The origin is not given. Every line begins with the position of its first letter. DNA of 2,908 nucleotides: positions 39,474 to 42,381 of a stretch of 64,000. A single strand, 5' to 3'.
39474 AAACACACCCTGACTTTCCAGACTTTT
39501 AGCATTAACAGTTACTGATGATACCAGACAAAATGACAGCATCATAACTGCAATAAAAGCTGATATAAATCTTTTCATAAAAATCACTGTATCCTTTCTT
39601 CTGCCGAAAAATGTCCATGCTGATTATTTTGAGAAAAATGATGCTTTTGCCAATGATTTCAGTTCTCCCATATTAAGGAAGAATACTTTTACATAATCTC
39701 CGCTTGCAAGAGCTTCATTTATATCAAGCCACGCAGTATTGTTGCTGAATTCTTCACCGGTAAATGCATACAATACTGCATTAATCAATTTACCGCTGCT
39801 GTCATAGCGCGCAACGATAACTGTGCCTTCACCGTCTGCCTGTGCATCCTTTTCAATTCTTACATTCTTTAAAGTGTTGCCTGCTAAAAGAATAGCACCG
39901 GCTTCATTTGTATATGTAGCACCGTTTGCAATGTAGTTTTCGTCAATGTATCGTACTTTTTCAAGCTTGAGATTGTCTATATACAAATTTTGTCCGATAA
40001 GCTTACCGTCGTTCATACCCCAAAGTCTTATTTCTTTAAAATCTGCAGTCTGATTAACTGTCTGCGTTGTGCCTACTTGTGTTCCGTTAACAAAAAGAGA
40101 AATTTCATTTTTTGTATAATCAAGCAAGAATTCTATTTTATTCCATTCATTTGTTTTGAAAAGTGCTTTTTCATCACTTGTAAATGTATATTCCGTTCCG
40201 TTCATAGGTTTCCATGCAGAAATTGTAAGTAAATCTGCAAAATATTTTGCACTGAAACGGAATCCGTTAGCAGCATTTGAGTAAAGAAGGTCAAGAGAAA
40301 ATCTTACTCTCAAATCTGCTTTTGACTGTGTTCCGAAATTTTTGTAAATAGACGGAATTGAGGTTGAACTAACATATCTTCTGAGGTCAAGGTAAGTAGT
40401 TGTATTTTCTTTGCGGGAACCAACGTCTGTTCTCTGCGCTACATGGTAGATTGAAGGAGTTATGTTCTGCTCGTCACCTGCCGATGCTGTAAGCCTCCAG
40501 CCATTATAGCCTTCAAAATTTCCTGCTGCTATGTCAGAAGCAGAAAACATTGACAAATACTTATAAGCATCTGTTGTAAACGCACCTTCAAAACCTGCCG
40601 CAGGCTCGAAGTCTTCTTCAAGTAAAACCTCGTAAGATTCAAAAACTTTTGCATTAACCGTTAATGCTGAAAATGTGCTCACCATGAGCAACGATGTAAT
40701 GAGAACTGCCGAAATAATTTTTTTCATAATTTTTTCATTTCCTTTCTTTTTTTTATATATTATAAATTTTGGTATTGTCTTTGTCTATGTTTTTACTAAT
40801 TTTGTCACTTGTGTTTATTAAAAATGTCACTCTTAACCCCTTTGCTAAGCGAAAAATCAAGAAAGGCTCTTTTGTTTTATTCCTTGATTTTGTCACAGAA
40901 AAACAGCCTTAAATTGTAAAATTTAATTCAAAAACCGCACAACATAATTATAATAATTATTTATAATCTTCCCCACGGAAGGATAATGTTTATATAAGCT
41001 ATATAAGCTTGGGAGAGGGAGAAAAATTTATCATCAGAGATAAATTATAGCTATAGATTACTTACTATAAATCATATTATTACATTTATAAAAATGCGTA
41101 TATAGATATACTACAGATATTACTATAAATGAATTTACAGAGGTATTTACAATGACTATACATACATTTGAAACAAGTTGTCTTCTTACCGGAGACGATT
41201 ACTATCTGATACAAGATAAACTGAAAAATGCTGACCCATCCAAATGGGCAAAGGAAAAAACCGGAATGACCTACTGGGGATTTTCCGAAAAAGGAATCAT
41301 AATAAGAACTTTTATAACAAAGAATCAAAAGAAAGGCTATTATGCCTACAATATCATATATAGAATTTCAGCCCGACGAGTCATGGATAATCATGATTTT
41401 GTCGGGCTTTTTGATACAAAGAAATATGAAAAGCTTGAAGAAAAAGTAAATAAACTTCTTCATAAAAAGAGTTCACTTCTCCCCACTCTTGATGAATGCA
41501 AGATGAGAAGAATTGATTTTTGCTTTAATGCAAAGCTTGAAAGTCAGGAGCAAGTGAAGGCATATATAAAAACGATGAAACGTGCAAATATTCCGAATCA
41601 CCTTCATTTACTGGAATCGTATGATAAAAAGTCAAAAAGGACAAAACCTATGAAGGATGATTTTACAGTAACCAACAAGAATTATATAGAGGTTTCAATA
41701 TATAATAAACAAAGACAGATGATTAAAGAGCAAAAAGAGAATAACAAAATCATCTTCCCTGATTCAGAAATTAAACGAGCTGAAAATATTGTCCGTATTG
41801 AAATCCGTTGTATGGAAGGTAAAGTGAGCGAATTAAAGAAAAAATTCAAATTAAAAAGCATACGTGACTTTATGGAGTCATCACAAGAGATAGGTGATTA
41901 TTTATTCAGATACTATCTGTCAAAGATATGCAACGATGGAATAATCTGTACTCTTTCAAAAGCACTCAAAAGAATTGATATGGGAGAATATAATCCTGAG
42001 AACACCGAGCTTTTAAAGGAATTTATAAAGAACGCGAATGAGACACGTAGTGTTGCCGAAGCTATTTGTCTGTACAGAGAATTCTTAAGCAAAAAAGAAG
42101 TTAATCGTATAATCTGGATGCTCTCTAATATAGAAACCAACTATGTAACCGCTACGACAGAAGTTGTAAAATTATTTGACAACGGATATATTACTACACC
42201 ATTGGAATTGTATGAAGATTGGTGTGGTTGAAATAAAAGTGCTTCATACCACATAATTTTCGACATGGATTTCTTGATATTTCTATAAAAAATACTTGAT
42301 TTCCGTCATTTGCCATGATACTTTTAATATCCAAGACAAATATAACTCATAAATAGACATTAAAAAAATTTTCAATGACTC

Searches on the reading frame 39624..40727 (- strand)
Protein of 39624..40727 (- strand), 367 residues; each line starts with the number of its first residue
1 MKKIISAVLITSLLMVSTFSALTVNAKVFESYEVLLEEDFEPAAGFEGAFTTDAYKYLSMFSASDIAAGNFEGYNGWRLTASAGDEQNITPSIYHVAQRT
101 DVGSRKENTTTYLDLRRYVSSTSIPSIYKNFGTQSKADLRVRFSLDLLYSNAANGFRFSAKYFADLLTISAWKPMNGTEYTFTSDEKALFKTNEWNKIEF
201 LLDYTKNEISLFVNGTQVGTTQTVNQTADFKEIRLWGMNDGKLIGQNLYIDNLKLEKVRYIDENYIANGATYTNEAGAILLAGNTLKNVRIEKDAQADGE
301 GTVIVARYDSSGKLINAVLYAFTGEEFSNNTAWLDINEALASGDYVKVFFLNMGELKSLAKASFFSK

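Call 14: search_protein_families(library=pfam, proteins=[window:39624-40727:-])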
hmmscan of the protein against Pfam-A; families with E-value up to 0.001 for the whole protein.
window:39624-40727:- (367 aa): 1 family
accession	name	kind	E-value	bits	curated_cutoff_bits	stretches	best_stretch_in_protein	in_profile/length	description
PF13385.13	Laminin_G_3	-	2e-05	25.2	27.6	1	153-228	43-112/151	Concanavalin A-like lectin/glucanases superfamily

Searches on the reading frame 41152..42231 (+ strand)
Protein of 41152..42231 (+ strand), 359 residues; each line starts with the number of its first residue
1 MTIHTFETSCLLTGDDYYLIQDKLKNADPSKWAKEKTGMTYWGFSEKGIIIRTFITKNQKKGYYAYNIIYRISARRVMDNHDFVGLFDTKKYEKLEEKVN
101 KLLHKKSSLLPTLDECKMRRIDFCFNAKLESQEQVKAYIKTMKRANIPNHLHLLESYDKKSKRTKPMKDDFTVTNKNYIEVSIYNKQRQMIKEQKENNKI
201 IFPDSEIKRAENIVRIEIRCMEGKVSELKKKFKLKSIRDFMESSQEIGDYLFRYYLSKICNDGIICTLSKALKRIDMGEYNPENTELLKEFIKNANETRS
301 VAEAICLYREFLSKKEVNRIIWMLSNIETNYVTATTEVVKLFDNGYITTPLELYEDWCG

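Call 14: search_protein_families(library=pfam, proteins=[window:41152-42231:+])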
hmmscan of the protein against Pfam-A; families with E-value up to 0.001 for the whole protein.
window:41152-42231:+ (359 aa): 1 family
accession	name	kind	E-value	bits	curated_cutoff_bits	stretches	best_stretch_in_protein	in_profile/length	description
PF05144.20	Phage_CRI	-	0.00084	19.5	21.7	0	77-229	75-222/232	Replication-associated protein G2P N-terminal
